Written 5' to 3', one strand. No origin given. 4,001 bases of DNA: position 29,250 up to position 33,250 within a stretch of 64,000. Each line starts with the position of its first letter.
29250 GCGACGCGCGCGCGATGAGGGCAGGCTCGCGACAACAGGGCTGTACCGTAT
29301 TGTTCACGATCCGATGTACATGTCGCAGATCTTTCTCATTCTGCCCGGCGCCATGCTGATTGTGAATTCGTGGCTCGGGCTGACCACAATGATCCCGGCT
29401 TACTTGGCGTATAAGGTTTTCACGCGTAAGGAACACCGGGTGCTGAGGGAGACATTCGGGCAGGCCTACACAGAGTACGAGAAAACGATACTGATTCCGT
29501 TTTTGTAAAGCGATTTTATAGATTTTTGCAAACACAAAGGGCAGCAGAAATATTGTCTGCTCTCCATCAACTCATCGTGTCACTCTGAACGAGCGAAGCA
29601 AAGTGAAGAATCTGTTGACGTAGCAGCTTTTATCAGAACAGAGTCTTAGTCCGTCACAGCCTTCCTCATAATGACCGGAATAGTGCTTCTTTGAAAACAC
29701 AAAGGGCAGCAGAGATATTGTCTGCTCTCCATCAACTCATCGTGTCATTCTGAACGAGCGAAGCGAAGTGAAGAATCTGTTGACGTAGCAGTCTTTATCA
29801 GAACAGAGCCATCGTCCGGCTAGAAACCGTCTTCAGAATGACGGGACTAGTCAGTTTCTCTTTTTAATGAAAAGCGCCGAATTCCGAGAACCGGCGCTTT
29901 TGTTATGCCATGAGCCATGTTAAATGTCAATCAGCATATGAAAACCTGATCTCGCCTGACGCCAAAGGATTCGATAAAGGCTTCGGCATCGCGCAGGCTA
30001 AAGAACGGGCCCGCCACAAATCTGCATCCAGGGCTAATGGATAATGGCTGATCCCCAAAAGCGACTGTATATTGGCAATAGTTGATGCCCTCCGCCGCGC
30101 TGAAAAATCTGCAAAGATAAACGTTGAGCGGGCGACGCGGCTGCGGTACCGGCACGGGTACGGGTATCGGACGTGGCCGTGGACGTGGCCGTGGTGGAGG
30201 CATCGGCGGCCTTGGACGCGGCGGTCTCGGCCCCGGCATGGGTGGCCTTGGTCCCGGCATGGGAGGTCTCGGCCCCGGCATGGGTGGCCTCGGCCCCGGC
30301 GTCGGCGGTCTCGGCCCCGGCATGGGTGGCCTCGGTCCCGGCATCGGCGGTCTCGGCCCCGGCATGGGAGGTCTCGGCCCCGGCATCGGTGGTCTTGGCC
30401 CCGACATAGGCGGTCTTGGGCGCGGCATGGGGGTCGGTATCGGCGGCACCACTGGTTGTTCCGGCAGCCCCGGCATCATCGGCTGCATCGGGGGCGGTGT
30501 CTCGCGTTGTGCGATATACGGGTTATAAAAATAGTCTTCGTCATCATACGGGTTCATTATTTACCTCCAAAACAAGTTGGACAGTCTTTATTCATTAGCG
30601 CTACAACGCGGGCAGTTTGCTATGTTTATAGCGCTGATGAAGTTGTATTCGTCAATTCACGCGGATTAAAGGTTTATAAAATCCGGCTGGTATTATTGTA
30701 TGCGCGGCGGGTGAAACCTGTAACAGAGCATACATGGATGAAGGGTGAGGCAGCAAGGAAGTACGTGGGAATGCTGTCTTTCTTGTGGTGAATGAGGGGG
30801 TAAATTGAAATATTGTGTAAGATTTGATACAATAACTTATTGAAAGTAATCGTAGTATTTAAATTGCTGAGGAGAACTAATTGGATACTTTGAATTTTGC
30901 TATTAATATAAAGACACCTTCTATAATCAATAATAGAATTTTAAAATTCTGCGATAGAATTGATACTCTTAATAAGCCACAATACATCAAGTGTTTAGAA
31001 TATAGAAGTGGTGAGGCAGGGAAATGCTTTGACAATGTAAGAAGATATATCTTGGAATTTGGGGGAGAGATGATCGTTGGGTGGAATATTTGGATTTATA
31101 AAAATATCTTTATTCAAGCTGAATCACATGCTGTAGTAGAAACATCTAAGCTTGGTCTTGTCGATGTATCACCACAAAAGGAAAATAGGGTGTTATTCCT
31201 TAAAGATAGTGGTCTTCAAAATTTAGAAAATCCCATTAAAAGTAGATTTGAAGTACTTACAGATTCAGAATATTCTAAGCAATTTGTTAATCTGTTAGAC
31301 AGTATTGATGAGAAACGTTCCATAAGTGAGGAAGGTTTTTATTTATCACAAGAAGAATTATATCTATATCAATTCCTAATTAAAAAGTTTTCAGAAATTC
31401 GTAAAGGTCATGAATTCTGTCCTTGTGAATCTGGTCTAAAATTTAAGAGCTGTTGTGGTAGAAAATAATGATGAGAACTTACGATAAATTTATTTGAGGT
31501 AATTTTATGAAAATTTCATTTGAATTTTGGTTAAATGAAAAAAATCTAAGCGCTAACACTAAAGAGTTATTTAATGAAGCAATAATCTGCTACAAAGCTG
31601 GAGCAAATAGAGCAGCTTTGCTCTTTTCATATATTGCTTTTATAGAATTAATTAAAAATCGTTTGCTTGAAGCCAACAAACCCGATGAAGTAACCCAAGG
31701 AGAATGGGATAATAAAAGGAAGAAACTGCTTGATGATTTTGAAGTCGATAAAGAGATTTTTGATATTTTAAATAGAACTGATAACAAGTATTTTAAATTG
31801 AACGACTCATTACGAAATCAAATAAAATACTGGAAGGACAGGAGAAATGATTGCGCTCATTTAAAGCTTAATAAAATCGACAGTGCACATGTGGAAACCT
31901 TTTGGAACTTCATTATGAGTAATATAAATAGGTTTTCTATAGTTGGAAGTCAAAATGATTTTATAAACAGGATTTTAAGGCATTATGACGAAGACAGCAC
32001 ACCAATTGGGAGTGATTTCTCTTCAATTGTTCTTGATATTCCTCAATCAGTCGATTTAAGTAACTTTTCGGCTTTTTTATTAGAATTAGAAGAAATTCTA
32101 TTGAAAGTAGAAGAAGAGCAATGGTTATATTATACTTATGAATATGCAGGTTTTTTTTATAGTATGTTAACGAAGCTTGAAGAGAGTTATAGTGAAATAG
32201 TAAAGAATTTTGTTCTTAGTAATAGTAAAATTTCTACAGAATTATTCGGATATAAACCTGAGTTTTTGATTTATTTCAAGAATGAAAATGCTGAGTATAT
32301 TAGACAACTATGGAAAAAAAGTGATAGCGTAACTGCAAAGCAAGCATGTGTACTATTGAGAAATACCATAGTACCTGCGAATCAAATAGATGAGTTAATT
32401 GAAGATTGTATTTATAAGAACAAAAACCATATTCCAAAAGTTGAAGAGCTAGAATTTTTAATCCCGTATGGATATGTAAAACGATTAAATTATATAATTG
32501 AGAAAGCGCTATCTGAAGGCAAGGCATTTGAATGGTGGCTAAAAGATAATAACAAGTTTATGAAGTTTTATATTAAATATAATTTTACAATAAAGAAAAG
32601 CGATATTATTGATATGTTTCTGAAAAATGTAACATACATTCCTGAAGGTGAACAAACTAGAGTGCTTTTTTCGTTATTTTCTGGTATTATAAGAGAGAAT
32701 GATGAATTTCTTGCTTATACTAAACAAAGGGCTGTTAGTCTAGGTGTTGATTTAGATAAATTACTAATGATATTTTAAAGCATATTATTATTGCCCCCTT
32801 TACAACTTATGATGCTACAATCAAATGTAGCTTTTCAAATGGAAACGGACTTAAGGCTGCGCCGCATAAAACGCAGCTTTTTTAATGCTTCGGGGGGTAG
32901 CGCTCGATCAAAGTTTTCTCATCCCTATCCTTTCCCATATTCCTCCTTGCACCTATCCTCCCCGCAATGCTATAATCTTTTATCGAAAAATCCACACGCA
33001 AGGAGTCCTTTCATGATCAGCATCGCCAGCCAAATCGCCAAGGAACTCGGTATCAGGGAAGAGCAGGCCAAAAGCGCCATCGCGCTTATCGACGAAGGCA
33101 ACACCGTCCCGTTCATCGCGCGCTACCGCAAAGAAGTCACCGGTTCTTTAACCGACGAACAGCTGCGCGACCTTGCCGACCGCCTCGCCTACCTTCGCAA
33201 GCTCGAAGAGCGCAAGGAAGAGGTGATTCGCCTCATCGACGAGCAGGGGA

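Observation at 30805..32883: AT-rich two-gene islet (SEC-C-motif protein plus HEPN-like protein): candidate uncharacterised defence or abortive-infection module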

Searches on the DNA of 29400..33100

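Call 114: search_rna_families(source=window, start=29400, end=33100, threshold=evalue, max_evalue=1)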
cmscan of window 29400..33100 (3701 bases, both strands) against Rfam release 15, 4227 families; matches with E-value up to 1: 1.
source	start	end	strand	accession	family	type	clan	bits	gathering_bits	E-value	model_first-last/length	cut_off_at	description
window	29859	29911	-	RF02362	Yfr10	Gene; sRNA;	-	26.2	43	0.69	1-78/78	no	Cyanobacterial functional RNA 10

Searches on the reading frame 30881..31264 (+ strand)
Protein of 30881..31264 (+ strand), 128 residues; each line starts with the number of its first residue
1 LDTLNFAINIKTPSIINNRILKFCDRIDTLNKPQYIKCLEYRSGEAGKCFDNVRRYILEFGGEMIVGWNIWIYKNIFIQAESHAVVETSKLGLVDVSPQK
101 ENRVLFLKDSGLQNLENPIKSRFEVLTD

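Call 64: search_solved_structures(query=A7, max_evalue=10, show_alignments=4)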
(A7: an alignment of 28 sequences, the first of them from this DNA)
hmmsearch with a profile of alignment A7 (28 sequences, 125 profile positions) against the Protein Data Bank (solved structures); distinct sequences matched with E-value up to 10: 0.
